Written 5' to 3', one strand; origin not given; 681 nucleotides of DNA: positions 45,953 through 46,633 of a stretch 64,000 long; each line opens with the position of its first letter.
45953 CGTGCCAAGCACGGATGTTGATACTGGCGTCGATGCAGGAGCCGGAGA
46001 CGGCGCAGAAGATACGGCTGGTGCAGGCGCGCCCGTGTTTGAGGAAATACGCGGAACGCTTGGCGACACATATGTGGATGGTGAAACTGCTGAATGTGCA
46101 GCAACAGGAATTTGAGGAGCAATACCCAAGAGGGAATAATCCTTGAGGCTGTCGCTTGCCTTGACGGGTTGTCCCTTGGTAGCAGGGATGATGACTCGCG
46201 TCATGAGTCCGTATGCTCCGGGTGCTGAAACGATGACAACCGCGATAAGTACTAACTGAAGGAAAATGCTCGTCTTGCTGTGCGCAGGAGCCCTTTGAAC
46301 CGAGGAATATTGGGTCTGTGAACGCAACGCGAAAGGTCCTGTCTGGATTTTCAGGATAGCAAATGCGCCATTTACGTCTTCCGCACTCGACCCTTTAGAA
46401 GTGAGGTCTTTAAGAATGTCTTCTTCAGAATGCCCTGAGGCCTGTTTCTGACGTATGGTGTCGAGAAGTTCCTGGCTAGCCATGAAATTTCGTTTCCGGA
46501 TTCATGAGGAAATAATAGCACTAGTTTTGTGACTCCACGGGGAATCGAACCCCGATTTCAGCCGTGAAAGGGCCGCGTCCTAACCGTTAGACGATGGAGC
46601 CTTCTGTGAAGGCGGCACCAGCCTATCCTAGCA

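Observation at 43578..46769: tRNA-bounded segment 2 with the second beta-helix paralog and a secreted beta-sandwich protein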

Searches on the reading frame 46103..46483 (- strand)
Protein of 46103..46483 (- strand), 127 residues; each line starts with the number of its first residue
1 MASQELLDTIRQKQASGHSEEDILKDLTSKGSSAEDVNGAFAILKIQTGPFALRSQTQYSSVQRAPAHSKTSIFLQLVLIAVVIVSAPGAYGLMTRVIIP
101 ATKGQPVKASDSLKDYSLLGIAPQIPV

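Call 24: find_homologous_proteins(query=A1, max_evalue=0.01)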
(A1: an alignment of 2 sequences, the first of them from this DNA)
Query A1 (2 sequences) (127 aa, profile of the alignment): 1 proteins with E <= 0.01 among 244 candidates.
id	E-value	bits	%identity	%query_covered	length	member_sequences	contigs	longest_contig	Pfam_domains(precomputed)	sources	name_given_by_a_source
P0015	1.8e-3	36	33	70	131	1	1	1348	-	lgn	-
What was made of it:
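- Tried and rejected: The word-index protein search with the N-module profile found only one protein (call 24).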

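Call 36: search_protein_representatives(alignment_id=A1)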
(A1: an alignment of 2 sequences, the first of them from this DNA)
Query: 2 sequences, 131 profile positions. Proteins with E-value up to 0.001 (for the whole library): 146; up to 1e-10: 10; up to 1e-30: 2. The best 146 are listed.
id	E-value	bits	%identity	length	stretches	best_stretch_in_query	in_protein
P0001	3.7e-62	224.3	-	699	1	1-131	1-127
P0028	5.0e-62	223.9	-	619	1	1-131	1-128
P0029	1.7e-25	105.7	-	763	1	1-131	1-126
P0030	5.9e-22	94.3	-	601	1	1-111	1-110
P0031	1.4e-20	89.8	-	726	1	1-131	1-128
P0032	1.8e-16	76.5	-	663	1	1-127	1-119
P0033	1.1e-12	64.2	-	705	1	1-112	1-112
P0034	5.3e-12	62.1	-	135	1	1-130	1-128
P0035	7.0e-12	61.7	-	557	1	1-113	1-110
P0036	2.1e-11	60.1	-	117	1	1-94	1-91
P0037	4.2e-09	52.7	-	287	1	1-87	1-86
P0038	1.3e-08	51.1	-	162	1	1-109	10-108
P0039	4.8e-08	49.3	-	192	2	1-55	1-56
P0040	4.8e-08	49.3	-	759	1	1-123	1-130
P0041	6.0e-08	49.0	-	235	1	1-124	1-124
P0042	8.7e-08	48.4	-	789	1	1-84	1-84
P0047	6.1e-07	45.7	-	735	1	1-112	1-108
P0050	9.9e-07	45.0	-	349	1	1-117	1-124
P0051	1.3e-06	44.7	-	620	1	1-114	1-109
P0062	8.5e-06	42.0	-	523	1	1-115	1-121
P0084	5.4e-05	39.4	-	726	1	1-114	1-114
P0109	2.1e-04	37.5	-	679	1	3-96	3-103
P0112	2.3e-04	37.3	-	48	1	1-47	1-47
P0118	2.8e-04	37.1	-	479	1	1-131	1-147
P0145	6.4e-04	35.9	-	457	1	1-104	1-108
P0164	8.7e-04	35.5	-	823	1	1-63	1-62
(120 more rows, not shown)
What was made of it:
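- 46334..46483 (-): BH699 aa 1-50: N-terminal three-helix cytoplasmic module. The profile finds 146 cluster representatives, nearly all matching at their extreme N-terminus (call 36).
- Tried and rejected: The exhaustive search was needed (call 36).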

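Call 38: search_protein_families(library=pfam, proteins=[P0029, P0030, P0031, P0032, P0033, P0035, P0040, P0042, P0047, P0051], max_evalue=0.001)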
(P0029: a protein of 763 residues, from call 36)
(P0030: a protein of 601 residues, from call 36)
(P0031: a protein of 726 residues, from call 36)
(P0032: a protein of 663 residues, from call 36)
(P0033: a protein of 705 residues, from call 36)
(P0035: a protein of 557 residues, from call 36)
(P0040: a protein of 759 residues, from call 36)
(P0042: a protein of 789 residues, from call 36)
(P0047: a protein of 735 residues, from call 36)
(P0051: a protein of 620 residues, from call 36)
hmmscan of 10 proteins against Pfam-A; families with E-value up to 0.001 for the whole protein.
P0029 (763 aa): 0 families

P0030 (601 aa): 1 family
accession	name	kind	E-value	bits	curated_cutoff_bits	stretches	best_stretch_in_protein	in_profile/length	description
PF02095.21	Extensin_1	-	7e-08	32.9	105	1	198-271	67-143/171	Extensin-like protein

P0031 (726 aa): 1 family
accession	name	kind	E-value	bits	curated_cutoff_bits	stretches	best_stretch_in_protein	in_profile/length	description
PF13229.12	Beta_helix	-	3.4e-06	27.2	25.9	1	419-612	7-157/158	Right handed beta helix region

P0032 (663 aa): 2 families
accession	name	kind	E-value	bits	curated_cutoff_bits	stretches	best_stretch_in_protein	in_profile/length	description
PF13229.12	Beta_helix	-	1.3e-13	51.3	25.9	1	377-551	3-156/158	Right handed beta helix region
PF05048.19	NosD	-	3.3e-10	40.2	23.6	1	375-473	39-130/212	Periplasmic copper-binding protein (NosD)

P0033 (705 aa): 0 families

P0035 (557 aa): 2 families
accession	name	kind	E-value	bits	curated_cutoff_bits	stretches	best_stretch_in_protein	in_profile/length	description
PF13229.12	Beta_helix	-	8.9e-05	22.6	25.9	1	338-509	5-156/158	Right handed beta helix region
PF05048.19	NosD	-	0.00059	19.8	23.6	0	334-394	61-121/212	Periplasmic copper-binding protein (NosD)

P0040 (759 aa): 1 family
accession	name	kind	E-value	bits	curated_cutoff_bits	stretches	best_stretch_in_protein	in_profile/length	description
PF05887.16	Trypan_PARP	-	4e-05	24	100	0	286-319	56-89/134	Procyclic acidic repetitive protein (PARP)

P0042 (789 aa): 0 families

P0047 (735 aa): 0 families

P0051 (620 aa): 0 families

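Call 49: find_encoding_contigs(protein=P0029, flank=6000, max_places=3)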
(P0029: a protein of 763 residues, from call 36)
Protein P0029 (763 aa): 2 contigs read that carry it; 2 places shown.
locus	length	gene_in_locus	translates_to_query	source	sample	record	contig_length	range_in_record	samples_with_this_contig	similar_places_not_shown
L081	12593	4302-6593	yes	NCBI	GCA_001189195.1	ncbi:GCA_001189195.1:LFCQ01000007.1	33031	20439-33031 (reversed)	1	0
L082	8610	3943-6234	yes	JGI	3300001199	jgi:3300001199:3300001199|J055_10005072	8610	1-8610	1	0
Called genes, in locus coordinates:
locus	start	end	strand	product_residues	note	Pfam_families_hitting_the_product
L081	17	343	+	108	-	PF00177:Ribosomal_S7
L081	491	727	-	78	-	-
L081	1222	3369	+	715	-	PF00009:GTP_EFTU, PF03144:GTP_EFTU_D2, PF22042:EF-G_D2, PF14492:EFG_III, PF16658:RF3_C (weak), PF03764:EFG_IV, PF00679:EFG_C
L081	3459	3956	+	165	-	PF07963:N_methyl (weak)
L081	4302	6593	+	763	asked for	-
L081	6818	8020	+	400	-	PF00009:GTP_EFTU, PF03144:GTP_EFTU_D2, PF03143:GTP_EFTU_D3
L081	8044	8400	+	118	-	PF00338:Ribosomal_S10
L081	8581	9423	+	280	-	PF00297:Ribosomal_L3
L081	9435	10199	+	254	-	PF00573:Ribosomal_L4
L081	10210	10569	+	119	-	PF00276:Ribosomal_L23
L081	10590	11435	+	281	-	PF00181:Ribosomal_L2_N, PF03947:Ribosomal_L2_C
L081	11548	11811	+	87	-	-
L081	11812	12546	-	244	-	PF11738:DUF3298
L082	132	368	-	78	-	-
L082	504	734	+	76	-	PF12572:DUF3752 (weak)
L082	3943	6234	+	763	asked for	-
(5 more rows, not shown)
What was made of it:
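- The closest N-module relative (P0029) lies in the closest related genome (C7867-007) but at a different locus, between fusA and tuf (call 49).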

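Call 57: search_protein_families(library=ncbifam, proteins=[P0028, P0029, P0050, P0062, P0109, P0118, P0145, P0112], max_evalue=0.01)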
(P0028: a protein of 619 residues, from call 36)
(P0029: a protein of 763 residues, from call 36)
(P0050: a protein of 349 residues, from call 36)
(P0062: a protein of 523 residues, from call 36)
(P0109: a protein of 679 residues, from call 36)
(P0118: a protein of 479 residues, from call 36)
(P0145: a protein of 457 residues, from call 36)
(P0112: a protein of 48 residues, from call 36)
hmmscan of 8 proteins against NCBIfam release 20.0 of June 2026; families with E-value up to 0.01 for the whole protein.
P0028 (619 aa): 1 family
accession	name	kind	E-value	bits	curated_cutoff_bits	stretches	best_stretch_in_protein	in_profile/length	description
TIGR04247.1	NosD_copper_fam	subfamily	7.4e-06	24.8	300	0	287-510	63-257/377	nitrous oxide reductase family maturation protein NosD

P0029 (763 aa): 1 family
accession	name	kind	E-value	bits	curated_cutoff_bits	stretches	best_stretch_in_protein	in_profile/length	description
NF047854.1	LIC10774_subfam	equivalog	0.00031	19.8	380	1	324-520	60-248/358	LIC10774/LIC10365 family surface protein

P0050 (349 aa): 1 family
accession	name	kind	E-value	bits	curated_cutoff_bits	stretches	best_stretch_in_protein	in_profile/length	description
NF004285.1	PRK05696.1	equivalog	0.0027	17.5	179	1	71-123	11-62/171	flagellar basal body-associated protein FliL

P0062 (523 aa): 2 families
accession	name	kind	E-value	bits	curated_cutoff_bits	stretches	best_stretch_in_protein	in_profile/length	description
NF047909.1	CellAnchorMapZStrp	equivalog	0.0052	15.6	700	1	43-135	129-219/474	cell division site-positioning protein MapZ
NF003559.0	PRK05234.1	equivalog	0.0063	16.2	84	0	199-244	6-51/145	methylglyoxal synthase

P0109 (679 aa): 1 family
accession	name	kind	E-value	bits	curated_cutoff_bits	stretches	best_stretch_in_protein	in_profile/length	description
NF045725.1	TmcD_fam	equivalog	1.1e-05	24.5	440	0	323-396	315-387/412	electron transfer complex subunit TmcD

P0118 (479 aa): 0 families

P0145 (457 aa): 0 families

P0112 (48 aa): 0 families

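Call 75: list_cluster_members(proteins=[P0029, P0030, P0031, P0032, P0035, P0050, P0062, P0109, P0084, P0164])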
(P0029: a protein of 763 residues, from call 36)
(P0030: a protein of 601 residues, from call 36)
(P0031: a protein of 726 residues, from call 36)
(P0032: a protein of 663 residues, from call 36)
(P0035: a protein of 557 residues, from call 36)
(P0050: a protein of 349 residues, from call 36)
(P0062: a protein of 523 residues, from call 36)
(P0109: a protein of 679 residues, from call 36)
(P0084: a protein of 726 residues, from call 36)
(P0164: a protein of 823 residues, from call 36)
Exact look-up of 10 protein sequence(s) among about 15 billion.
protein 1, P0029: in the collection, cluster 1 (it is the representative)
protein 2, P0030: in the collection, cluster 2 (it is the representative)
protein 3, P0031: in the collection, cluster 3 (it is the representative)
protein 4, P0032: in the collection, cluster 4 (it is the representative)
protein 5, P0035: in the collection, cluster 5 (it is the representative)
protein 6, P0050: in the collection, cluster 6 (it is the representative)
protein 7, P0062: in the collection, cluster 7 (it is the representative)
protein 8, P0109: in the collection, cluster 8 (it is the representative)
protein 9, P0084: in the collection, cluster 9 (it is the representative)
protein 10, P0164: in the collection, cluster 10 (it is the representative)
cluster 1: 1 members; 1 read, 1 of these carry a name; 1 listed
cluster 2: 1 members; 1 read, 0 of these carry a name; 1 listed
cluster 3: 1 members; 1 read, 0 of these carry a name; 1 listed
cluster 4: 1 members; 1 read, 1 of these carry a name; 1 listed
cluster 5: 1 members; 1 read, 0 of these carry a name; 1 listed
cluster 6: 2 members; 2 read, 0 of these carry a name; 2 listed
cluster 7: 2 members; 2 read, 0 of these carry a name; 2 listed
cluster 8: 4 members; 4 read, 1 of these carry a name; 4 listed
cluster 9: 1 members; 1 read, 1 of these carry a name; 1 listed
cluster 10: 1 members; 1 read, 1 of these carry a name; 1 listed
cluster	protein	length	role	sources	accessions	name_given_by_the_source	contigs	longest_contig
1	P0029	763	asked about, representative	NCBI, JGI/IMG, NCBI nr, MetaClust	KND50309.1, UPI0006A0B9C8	MAG: putative glucanase [Parcubacteria bacterium C7867-007] | status=active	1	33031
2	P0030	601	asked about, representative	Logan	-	-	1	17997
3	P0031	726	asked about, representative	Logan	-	-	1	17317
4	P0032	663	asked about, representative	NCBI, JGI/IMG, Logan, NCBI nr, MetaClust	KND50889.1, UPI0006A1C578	MAG: putative membrane protein [Parcubacteria bacterium C7867-007] | status=active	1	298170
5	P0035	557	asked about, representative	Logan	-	-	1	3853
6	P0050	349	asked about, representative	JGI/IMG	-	-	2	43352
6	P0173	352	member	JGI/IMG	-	-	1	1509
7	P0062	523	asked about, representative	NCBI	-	-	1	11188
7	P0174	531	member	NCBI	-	-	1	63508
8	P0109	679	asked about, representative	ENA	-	-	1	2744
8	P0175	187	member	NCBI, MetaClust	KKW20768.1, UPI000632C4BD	MAG: hypothetical protein UY61_C0023G0012, partial [Candidatus Adlerbacteria bacterium ... | status=active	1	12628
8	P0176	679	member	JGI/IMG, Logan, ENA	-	-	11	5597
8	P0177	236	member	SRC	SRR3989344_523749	-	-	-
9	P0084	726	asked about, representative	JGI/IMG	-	parallel beta-helix repeat protein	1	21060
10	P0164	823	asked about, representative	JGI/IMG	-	hypothetical protein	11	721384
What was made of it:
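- The BH699 N-module is closest to proteins of the nearest related genome, C7867-007 (calls 36, 49, 75).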

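Call 76: find_encoding_contigs(protein=P0032, flank=5000, max_places=1)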
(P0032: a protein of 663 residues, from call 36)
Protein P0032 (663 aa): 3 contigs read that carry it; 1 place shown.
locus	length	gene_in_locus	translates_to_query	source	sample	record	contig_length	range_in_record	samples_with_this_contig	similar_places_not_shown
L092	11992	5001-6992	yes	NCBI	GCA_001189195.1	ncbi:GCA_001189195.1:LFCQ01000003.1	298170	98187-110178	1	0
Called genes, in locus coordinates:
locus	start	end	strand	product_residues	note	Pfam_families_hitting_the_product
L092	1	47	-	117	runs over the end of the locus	PF00072:Response_reg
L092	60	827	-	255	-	PF00459:Inositol_P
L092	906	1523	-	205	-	-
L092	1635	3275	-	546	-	PF00512:HisKA, PF02518:HATPase_c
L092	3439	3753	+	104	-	-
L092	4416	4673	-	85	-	-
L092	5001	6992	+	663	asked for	PF05048:NosD (weak), PF13229:Beta_helix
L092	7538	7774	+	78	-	PF00462:Glutaredoxin, PF13417:GST_N_3, PF13409:GST_N_2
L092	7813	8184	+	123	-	PF02482:Ribosomal_S30AE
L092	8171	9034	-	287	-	PF00551:Formyl_trans_N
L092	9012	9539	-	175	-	PF01327:Pep_deformylase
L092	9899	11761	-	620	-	-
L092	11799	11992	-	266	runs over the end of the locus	-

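Call 77: find_encoding_contigs(protein=P0031, flank=5000, max_places=1)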
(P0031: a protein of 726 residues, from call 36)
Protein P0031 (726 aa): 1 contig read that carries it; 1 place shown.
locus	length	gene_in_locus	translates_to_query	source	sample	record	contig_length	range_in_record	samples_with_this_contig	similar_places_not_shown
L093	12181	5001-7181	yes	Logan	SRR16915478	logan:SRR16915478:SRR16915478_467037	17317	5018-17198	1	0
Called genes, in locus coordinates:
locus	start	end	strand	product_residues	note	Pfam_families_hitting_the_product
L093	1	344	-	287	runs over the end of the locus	PF02557:VanY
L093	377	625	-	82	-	-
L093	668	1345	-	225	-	PF01726:LexA_DNA_bind, PF00717:Peptidase_S24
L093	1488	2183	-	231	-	-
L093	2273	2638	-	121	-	PF00072:Response_reg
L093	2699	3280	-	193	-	-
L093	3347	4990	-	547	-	PF05231:MASE1, PF00512:HisKA, PF02518:HATPase_c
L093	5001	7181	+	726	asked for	PF13229:Beta_helix (faint)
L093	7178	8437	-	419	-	PF07992:Pyr_redox_2 (faint), PF01494:FAD_binding_3 (weak), PF03486:HI0933_like (faint), PF00890:FAD_binding_2 (weak), PF01266:DAO, PF13450:NAD_binding_8, PF13738:Pyr_redox_3 (faint)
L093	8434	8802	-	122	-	-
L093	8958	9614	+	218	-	PF00801:PKD (faint)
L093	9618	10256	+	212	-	PF04203:Sortase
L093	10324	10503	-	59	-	-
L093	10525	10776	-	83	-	-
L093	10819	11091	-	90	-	-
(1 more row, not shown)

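Call 78: find_encoding_contigs(protein=P0030, flank=5000, max_places=1)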
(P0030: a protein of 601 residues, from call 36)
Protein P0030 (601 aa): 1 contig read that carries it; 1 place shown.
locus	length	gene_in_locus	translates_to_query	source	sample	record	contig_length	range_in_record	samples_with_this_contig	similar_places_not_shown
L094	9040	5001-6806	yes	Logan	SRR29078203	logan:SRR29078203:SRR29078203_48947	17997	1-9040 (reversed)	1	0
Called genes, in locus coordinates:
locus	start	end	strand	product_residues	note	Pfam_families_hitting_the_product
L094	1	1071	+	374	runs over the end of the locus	PF01098:FTSW_RODA_SPOVE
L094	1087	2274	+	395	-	PF03033:Glyco_transf_28, PF04101:Glyco_tran_28_C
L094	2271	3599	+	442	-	PF00749:tRNA-synt_1c, PF19269:Anticodon_2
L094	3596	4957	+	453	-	PF01551:Peptidase_M23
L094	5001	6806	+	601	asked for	PF02095:Extensin_1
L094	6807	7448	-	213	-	PF00730:HhH-GPD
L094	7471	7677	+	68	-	-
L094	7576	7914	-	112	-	-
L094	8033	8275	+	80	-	-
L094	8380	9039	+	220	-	?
